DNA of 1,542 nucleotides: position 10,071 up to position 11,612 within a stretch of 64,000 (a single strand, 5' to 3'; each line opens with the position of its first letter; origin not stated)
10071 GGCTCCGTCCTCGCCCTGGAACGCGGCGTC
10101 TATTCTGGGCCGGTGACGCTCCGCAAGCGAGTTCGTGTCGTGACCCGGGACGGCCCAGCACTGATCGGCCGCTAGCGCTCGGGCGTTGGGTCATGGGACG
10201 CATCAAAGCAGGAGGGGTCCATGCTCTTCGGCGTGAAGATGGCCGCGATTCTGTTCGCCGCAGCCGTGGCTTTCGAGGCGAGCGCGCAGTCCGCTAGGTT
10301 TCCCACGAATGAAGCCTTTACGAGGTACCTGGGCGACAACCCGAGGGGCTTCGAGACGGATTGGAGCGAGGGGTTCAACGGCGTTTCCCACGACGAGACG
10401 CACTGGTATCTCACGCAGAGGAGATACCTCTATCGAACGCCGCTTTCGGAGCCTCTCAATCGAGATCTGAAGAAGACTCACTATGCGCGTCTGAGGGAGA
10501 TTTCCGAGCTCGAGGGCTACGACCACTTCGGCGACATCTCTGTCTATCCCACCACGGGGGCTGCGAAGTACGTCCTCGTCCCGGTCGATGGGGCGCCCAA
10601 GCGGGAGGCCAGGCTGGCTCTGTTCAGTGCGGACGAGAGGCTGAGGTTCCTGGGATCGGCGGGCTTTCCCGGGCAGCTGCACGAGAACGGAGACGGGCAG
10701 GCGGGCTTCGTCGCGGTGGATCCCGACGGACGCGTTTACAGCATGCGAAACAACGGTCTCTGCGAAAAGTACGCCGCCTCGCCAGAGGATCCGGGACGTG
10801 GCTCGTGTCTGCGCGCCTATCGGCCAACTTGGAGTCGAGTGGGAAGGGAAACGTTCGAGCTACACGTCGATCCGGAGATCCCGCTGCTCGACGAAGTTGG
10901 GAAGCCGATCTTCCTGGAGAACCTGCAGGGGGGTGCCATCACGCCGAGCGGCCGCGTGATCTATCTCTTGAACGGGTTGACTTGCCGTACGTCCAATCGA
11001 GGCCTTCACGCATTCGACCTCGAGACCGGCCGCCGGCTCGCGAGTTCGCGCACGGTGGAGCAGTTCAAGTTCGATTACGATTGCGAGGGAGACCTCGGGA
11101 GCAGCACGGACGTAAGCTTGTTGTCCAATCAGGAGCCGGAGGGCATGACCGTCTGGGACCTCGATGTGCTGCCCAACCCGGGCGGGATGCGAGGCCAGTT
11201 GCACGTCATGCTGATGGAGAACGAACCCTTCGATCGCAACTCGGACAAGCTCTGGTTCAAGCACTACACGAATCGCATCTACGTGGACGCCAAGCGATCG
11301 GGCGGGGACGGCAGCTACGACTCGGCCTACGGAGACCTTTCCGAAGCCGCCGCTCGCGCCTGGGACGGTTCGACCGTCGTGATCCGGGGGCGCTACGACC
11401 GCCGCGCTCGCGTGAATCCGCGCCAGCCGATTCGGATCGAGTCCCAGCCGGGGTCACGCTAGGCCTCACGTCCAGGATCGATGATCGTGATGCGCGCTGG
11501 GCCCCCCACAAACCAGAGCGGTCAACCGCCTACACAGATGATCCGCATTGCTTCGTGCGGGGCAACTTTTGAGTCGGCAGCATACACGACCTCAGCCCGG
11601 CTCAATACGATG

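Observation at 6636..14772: Lower-G+C cluster of unrecognised secreted proteins facing a giant PHP/TSP3 exoprotein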

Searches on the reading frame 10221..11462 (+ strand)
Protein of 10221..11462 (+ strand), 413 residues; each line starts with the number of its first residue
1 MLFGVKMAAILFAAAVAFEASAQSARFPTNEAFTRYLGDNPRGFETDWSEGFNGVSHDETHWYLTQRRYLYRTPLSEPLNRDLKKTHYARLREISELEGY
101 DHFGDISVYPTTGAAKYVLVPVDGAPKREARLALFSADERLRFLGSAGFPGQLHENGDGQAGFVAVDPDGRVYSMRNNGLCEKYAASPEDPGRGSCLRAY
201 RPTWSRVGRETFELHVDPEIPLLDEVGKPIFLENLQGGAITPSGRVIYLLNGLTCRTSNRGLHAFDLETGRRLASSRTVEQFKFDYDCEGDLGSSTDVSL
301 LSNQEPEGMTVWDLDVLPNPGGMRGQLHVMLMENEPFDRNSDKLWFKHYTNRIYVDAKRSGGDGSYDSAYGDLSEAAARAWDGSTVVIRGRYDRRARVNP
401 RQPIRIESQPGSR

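Call 4: search_protein_families(library=pfam, proteins=[window:10221-11462:+], max_evalue=0.01)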
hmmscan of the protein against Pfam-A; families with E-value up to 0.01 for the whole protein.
window:10221-11462:+ (413 aa): 0 families

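Call 6: search_protein_families(library=ncbifam, proteins=[window:10221-11462:+], max_evalue=0.1)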
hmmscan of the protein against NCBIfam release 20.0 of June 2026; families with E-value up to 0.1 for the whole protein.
window:10221-11462:+ (413 aa): 0 families

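Call 11: search_solved_structures(query=window:10221-11462:+, max_evalue=1)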
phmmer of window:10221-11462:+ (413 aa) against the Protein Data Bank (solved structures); distinct sequences matched with E-value up to 1: 6.
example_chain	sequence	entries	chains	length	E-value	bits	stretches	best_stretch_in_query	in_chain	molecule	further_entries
6ef2_I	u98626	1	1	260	0.18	14.4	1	9-135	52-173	26S proteasome regulatory subunit 4 homolog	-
6ef0_I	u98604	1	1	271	0.2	14.2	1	9-135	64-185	26S proteasome regulatory subunit 4 homolog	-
6ef1_I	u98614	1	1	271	0.2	14.2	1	9-135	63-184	26S proteasome regulatory subunit 4 homolog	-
6fvu_I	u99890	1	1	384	0.43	13.1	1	9-135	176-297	26S proteasome regulatory subunit 4 homolog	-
6fvt_I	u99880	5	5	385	0.43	13.1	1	9-135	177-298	26S proteasome regulatory subunit 4 homolog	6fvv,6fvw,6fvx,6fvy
35zr_B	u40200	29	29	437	0.56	12.8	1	9-135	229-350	26S proteasome regulatory subunit 4 homolog | 26S protease regulatory subunit 4 homolog | RPT2 isoform 1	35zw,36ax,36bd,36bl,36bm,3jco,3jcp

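Call 14: find_encoding_contigs(protein=window:10221-11462:+, flank=10000, max_places=6)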
Protein window:10221-11462:+ (413 aa): 23 contigs read that carry it; 6 places shown.
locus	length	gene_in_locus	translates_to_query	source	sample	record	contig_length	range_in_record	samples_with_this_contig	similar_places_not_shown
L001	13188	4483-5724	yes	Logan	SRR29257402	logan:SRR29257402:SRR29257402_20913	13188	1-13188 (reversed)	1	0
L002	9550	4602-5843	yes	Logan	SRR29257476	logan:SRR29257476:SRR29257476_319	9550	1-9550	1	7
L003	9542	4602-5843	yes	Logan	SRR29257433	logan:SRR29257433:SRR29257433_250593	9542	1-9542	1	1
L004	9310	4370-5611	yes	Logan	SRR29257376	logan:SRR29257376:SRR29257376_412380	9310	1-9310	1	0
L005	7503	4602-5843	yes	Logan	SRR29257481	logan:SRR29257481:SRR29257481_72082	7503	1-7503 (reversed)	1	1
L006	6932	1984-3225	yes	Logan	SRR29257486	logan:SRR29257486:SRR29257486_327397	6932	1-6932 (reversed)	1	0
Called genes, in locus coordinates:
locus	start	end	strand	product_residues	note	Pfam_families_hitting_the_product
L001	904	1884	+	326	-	PF11301:DUF3103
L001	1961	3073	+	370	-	-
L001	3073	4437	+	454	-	-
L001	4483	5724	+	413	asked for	-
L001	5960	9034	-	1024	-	-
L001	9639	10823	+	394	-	PF13356:Arm-DNA-bind_3, PF00589:Phage_integrase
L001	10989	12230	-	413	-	PF01548:DEDD_Tnp_IS110, PF02371:Transposase_20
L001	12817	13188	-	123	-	?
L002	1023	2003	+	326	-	PF11301:DUF3103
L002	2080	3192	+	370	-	-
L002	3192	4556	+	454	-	-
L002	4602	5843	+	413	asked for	-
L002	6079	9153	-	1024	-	-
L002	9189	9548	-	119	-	?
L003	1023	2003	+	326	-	PF11301:DUF3103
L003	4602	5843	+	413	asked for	-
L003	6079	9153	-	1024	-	-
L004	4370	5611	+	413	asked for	-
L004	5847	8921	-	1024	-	-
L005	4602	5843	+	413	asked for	-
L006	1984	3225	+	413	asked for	-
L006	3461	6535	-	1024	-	-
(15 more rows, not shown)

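Call 15: find_homologous_proteins(query=window:10221-11462:+, max_evalue=0.001)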
Query window:10221-11462:+ (413 aa): 19 proteins with E <= 0.001 among 8000 candidates.
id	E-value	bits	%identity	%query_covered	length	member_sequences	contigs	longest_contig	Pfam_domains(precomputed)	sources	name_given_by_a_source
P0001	5.3e-283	957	100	100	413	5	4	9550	-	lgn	-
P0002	3.9e-103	364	52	81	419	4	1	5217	-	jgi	jgi:hypothetical protein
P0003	6.2e-95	337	46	93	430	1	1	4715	-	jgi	jgi:hypothetical protein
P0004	1.1e-69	254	39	99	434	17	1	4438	-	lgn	-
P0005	2.9e-51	193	44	58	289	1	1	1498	-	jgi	jgi:hypothetical protein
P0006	3.4e-44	170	34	93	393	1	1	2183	-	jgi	jgi:hypothetical protein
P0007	1.8e-40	158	31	98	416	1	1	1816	-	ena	-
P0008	2.4e-40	157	33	84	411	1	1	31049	PF00030.25,PF03995.19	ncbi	-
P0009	2.1e-36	144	29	99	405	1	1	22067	-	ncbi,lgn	-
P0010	2.8e-35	141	35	78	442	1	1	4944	PF00030.25,PF03995.19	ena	-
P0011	2.8e-33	134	32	78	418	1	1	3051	PF00030.25,PF03995.19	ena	-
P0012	8.3e-32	129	30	92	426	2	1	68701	-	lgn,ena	-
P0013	1.2e-31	129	29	92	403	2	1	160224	-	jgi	jgi:hypothetical protein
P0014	1.7e-31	128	31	78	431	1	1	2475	PF00030.25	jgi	-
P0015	5.2e-29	120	30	84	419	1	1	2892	PF00030.25,PF03995.19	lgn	-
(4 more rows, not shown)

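Call 16: find_encoding_contigs(protein=P0008, flank=10000, max_places=2)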
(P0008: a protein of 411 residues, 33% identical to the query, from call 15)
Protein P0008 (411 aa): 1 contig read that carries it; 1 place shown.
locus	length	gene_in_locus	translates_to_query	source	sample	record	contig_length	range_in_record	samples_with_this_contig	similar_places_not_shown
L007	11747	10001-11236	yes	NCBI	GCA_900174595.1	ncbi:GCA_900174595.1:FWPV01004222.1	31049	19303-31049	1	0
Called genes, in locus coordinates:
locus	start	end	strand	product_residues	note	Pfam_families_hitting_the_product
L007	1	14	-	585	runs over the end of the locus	PF00664:ABC_membrane, PF00005:ABC_tran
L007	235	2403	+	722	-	PF00514:Arm (faint), PF03130:HEAT_PBS (faint), PF02985:HEAT (faint), PF13513:HEAT_EZ (faint), PF13646:HEAT_2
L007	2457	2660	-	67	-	PF00313:CSD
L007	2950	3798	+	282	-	PF00691:OmpA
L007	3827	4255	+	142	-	-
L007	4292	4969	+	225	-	-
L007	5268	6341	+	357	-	PF03783:CsgG, PF06347:SH3_4, PF08239:SH3_3, PF18348:SH3_16 (weak)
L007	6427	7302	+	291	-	-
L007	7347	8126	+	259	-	-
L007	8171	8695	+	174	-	-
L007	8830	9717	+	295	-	-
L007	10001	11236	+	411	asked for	PF00030:Crystall (faint), PF03995:Inhibitor_I36 (weak)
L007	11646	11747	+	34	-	?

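Call 17: find_encoding_contigs(protein=P0009, flank=10000, max_places=2)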
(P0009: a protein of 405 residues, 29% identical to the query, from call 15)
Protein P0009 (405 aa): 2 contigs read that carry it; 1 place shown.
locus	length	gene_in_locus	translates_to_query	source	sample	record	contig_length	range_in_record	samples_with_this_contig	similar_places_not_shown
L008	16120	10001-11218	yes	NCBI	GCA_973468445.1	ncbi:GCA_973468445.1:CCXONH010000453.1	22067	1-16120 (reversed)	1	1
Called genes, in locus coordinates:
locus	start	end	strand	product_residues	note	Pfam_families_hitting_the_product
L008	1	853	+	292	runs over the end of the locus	PF04454:Linocin_M18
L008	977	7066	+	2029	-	PF12385:Peptidase_C70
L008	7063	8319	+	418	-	PF02449:Glyco_hydro_42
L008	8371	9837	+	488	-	PF02449:Glyco_hydro_42 (faint)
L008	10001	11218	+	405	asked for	-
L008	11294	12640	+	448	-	-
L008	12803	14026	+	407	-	-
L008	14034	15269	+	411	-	PF03372:Exo_endo_phos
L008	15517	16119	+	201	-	?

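Call 18: find_encoding_contigs(protein=P0013, flank=10000, max_places=2)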
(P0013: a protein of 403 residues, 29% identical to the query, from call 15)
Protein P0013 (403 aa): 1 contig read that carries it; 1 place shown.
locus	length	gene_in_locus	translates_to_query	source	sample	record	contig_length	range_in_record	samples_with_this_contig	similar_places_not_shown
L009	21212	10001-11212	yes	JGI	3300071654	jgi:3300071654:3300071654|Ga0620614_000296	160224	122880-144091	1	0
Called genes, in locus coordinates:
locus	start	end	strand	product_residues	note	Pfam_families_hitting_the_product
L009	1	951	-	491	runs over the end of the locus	PF18944:DUF5691, PF13646:HEAT_2 (faint)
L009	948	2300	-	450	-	-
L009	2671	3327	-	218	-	-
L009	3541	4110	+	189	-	PF07638:Sigma70_ECF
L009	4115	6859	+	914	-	PF00069:Pkinase, PF01636:APH (faint), PF07714:PK_Tyr_Ser-Thr, PF03109:ABC1 (weak), PF06293:Kdo (faint), PF17667:Pkinase_fungal (weak), PF13424:TPR_12 (faint)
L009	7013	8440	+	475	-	-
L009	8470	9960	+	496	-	PF01421:Reprolysin, PF13583:Reprolysin_4, PF13688:Reprolysin_5, PF13574:Reprolysin_2, PF13582:Reprolysin_3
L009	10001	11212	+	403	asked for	-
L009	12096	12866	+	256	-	PF04862:DUF642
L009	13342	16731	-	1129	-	PF07691:PA14, PF23500:DUF7133 (weak), PF06439:3keto-disac_hyd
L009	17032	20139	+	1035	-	PF07995:GSDH, PF03388:Lectin_leg-like (weak), PF18483:Lectin_L-type_dom (weak)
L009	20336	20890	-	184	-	-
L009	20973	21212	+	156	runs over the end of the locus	-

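Call 19: find_encoding_contigs(protein=P0012, flank=10000, max_places=2)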
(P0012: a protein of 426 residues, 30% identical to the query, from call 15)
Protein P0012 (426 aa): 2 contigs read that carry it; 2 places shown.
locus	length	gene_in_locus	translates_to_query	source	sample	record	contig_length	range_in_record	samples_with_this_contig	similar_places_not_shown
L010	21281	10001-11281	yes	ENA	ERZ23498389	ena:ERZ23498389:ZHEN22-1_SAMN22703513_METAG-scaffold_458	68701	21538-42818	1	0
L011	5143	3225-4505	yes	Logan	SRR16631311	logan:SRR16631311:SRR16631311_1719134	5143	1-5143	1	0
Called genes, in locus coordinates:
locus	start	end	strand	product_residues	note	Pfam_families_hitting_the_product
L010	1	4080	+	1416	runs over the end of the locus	PF07494:Reg_prop (faint), PF16819:DUF5074 (faint), PF07495:Y_Y_Y, PF00512:HisKA, PF02518:HATPase_c, PF00072:Response_reg, PF12833:HTH_18, PF00165:HTH_AraC, +1 more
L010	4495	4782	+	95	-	-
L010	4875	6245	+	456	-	PF18998:Flg_new_2, PF09603:Fib_succ_major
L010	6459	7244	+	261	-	PF00753:Lactamase_B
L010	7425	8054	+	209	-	PF18962:Por_Secre_tail (faint), PF13860:FlgD_ig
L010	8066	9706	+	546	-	-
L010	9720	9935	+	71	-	-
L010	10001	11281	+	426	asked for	-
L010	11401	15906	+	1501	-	PF13229:Beta_helix (weak), PF13860:FlgD_ig, PF18962:Por_Secre_tail (weak)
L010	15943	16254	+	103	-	PF00069:Pkinase, PF07714:PK_Tyr_Ser-Thr (weak)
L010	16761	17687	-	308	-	PF01040:UbiA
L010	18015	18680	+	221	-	PF13441:Gly-zipper_YMGG, PF13488:Gly-zipper_Omp, PF00691:OmpA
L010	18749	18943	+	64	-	PF28077:THIVI_2564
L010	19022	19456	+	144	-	-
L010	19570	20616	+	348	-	PF03415:Peptidase_C11 (weak)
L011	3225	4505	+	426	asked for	-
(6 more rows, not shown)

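Call 20: find_encoding_contigs(protein=P0002, flank=10000, max_places=3)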
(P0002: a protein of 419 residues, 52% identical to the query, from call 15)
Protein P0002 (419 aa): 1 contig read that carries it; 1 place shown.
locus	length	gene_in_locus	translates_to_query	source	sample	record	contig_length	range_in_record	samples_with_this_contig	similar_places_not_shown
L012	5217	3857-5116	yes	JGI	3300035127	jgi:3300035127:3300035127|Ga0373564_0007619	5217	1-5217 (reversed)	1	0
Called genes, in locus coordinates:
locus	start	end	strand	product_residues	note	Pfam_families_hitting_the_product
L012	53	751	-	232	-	-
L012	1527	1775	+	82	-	-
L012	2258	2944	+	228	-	-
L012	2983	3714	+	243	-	-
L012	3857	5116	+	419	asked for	-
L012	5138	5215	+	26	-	?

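Call 21: find_encoding_contigs(protein=P0003, flank=10000, max_places=3)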
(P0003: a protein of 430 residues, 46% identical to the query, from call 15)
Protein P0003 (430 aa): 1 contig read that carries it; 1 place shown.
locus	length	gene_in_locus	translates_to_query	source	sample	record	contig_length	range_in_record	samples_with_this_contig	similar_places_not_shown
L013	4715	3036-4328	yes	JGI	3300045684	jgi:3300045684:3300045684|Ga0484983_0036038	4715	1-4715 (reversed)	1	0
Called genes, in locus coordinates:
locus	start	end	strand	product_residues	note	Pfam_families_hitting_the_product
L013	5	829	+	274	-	-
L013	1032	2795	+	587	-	-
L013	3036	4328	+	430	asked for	-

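Call 22: find_encoding_contigs(protein=P0004, flank=10000, max_places=3)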
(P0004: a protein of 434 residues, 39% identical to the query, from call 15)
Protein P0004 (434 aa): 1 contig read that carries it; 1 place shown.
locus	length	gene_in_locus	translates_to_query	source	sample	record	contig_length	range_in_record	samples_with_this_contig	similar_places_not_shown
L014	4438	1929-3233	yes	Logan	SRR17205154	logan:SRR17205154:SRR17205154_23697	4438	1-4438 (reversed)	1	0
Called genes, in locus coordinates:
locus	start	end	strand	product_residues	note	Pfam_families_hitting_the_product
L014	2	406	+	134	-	?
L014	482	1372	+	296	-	-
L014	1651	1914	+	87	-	PF13610:DDE_Tnp_IS240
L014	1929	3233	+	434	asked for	-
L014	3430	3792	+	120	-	-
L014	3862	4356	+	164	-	PF07224:Chlorophyllase (weak)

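Call 30: search_protein_families(library=phrogs, proteins=[window:10221-11462:+], max_evalue=0.1)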
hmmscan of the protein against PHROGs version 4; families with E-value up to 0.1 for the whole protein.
window:10221-11462:+ (413 aa): 0 families

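Call 34: find_related_loci(query=A1, collection=genome_contigs, flank=10000)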
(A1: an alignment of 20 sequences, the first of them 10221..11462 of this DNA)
Query A1 (413 aa) in genome_contigs; peptide patterns used: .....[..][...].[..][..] (x = any residue, [..] = any of these).
69 stretches matched a pattern; 61 encode a relative of the query (tblastn E <= 1e-3); 61 distinct loci.
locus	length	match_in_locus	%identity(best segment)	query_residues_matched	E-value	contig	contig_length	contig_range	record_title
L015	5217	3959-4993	52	31-363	2e-108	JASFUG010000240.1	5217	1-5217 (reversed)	MAG: Nitrospirota bacterium isolate D1105M02metaG_Bin_264 D1105M02metaG_FD_scaffold_7730_c1, whole genome shotgun sequen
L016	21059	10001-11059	33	31-407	9e-50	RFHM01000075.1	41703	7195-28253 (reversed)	MAG: Acidobacteria bacterium isolate J050 k99_138167, whole genome shotgun sequence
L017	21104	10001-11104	31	6-401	2e-48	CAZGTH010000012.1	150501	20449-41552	MAG TPA_asm: uncultured Planctomycetales bacterium isolate SRP329715_co2_383 genome assembly, contig: NODE_202_length_15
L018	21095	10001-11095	32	14-411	3e-44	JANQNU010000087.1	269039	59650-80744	MAG: Phycisphaerae bacterium isolate IP29b_bin.106 k99_2197934, whole genome shotgun sequence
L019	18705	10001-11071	32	3-389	1e-43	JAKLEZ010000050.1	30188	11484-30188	MAG: Planctomycetota bacterium isolate RA.bin145 RA.bin145_50, whole genome shotgun sequence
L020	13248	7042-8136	30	31-412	2e-43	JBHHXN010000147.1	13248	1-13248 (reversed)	MAG: bacterium isolate D_1_bin.48 NODE_1861_length_13248_cov_9.137270, whole genome shotgun sequence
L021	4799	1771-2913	31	5-411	4e-42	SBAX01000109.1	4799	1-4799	MAG: Phycisphaera mikurensis isolate Bin_18_1 Hy_contig18771, whole genome shotgun sequence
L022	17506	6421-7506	31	11-411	4e-41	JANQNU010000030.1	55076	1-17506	MAG: Phycisphaerae bacterium isolate IP29b_bin.106 k99_3006835, whole genome shotgun sequence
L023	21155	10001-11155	30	2-411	2e-40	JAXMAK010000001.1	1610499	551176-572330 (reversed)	MAG: Phycisphaerales bacterium isolate STL-PLA8 C1.28.fa-1, whole genome shotgun sequence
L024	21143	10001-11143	31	9-411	4e-40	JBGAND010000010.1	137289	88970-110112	MAG: Phycisphaerales bacterium isolate MAG_MBR_H10.24 MBRH10-24_opera_contig_539, whole genome shotgun sequence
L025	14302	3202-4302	31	31-411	4e-39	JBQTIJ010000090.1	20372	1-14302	MAG: Phycisphaerales bacterium isolate SAW314 c_000000011225, whole genome shotgun sequence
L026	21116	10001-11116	30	10-390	8e-39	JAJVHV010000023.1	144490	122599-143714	MAG: Phycisphaerae bacterium isolate Bin_15R c_000000000565, whole genome shotgun sequence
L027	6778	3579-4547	29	31-389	4e-38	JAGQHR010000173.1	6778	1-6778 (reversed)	MAG: Candidatus Eisenbacteria bacterium isolate HKST-UBA01 NODE_173_length_6778_cov_2.368005, whole genome shotgun seque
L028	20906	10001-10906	35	17-349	4e-37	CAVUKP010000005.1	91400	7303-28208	MAG: uncultured Thermoleophilia bacterium isolate MFD00392.bin.2.324 genome assembly, contig: contig_27633, whole genome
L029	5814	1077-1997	32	36-349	5e-36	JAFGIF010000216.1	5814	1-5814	MAG: Deltaproteobacteria bacterium isolate Zod_Metabat.184 k87_5254214, whole genome shotgun sequence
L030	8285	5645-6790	29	6-412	4e-36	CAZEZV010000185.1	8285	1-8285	MAG TPA_asm: uncultured Phycisphaeraceae bacterium isolate SRP173033_co1_94 genome assembly, contig: NODE_21516_length_8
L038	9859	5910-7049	29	3-412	1e-32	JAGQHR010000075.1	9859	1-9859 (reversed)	MAG: Candidatus Eisenbacteria bacterium isolate HKST-UBA01 NODE_75_length_9859_cov_2.666939, whole genome shotgun sequen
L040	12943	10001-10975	30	7-356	4e-31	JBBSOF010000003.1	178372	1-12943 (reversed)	MAG: Phycisphaerales bacterium isolate LS6_sbin.22 LS6_sbin.22_K_1835212_L_178372_cov_27.9537, whole genome shotgun sequ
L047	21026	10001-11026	28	5-360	6e-28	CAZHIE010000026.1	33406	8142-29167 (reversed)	MAG TPA_asm: uncultured Planctomycetales bacterium isolate SRP292972_co2_224 genome assembly, contig: NODE_1173_length_3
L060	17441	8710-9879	28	7-391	8e-25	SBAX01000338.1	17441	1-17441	MAG: Phycisphaera mikurensis isolate Bin_18_1 Hy_contig29616, whole genome shotgun sequence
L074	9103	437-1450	31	31-390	4e-43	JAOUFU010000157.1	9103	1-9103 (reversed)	MAG: Phycisphaerae bacterium isolate 4_1_July_SF_Bin52 4_1_July_SF_Bin52_scaffold_3897_c1, whole genome shotgun sequence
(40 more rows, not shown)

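Call 38: predict_structure(alignment_id=A1)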
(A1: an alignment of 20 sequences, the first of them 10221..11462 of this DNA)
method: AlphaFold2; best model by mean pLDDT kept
length: 413 residues; sequences in the alignment: 20
mean_pLDDT: 86.6   pTM: 0.87
mean pLDDT of the five models: 86.6, 85.9, 84.5, 84.2, 84.0
residues with pLDDT >= 90: 233; 70-90: 136; 50-70: 37; < 50: 7
segments of 3 or more residues with pLDDT < 50: none
pLDDT, mean of each block of 10 residues (from residue 1): 74 68 62 91 78 90 93 92 90 93 92 86 88 96 96 86 93 88 65 84 93 95 93 93 95 88 96 90 78 51 83 88 91 73 88 95 94 94 93 87 90 76
secondary structure, 60 per line:
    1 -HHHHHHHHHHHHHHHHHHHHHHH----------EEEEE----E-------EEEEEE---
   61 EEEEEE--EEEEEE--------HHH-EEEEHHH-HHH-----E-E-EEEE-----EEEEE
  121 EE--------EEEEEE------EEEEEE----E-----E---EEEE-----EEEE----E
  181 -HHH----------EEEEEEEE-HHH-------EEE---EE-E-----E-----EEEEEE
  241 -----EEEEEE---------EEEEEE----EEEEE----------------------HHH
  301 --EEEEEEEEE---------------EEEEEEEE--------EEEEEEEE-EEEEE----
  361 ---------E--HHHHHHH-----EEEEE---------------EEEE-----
elements in order: H2-24 E35-39 E52-57 E61-66 E69-74 E87-90 E107-110 E116-122 E131-136 E143-148 E163-166 E172-175 E195-202 E214-216 E235-240 E246-251 E261-266 E271-275 E303-311 E327-334 E343-350 E352-356 H373-379 E385-389 E405-408

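Call 42: fold_search(model_id=the predicted structure, library=pdb)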
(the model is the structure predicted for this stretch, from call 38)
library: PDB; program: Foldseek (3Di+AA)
matches with E <= 10: 669; with E <= 0.001: 249
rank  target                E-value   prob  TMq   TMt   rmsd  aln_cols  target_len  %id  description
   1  8qca_C                3.3e-08  1.00  0.33  0.35  11.8       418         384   12  CryoEM structure of a S. Cerevisiae Ski2387 complex in the closed state bound to RNA (released 2023-11-15)
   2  8afw_A                1.4e-07  1.00  0.31  0.38  12.2       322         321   10  Tube assembly of Atg18-WT (released 2023-11-01)
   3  8afq_A                1.4e-07  1.00  0.31  0.37  12.2       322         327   10  Tube assembly of Atg18-PR72AA (released 2023-11-01)
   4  8qcb_C                2.0e-07  1.00  0.33  0.36  10.9       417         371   12  CryoEM structure of a S. Cerevisiae Ski2387 complex in the open state (released 2023-11-08)
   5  8afw_B                4.8e-07  1.00  0.31  0.38  12.6       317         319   13  Tube assembly of Atg18-WT (released 2023-11-01)
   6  8afq_C                5.4e-07  1.00  0.31  0.38  12.6       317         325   13  Tube assembly of Atg18-PR72AA (released 2023-11-01)
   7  8q9t_C                5.7e-07  1.00  0.31  0.34  11.5       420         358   11  CryoEM structure of a S. Cerevisiae Ski238 complex bound to RNA (released 2023-11-29)
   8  8afy_B                6.0e-07  1.00  0.31  0.38  12.1       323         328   11  Subtomogram average of membrane-bound Atg18 oligomers (released 2023-11-01)
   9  8afx                  1.1e-06  1.00  0.31  0.38  12.4       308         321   12  Single particle structure of Atg18-WT (released 2024-01-31)
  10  7ejk_B                2.3e-06  1.00  0.33  0.39  13.0       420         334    7  Structure of the alpha2A-adrenergic receptor GoA signaling complex bound to oxymetazoline (released 2022-04-13)
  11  8xi3_B                2.4e-06  1.00  0.30  0.31  11.3       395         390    9  Structure of mouse SCMC-14-3-3gama complex (released 2024-10-02)
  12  5ltd_A                2.9e-06  1.00  0.29  0.36   9.7       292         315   12  Phosphate-bound Pichia angusta Atg18 (released 2017-09-20)
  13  6zqd_UQ               2.9e-06  1.00  0.27  0.16  12.6       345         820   11  Cryo-EM structure of the 90S pre-ribosome from Saccharomyces cerevisiae, state Post-A1 (released 2020-09-23)
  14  1gxr_B                3.2e-06  1.00  0.33  0.40   8.8       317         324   10  WD40 Region of Human Groucho/TLE1 (released 2002-06-13)
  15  8afw_C                3.6e-06  1.00  0.31  0.39  12.3       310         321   12  Tube assembly of Atg18-WT (released 2023-11-01)
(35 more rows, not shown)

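Call 45: search_solved_structures(query=A1, max_evalue=10)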
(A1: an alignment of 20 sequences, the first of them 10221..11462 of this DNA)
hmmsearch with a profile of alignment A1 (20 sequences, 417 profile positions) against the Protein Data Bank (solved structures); distinct sequences matched with E-value up to 10: 3.
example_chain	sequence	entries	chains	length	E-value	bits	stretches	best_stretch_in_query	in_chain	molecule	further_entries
6nu7_A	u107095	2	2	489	0.52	12.3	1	114-165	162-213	Sucrose-6-phosphate hydrolase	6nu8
8pkr_A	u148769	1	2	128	0.57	12.1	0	159-189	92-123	non-specific serine/threonine protein kinase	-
8fqc_P1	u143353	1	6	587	0.9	11.5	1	337-400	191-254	Tail Spike protein, gp124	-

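Call 57: search_protein_families(library=pfam, proteins=[window:10221-11462:+], max_evalue=10)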
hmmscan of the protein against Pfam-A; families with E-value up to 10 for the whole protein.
window:10221-11462:+ (413 aa): 0 families

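Call 58: search_protein_families(library=padloc, proteins=[window:10221-11462:+], max_evalue=0.01)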
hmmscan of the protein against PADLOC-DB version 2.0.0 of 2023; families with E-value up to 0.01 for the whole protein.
window:10221-11462:+ (413 aa): 0 families
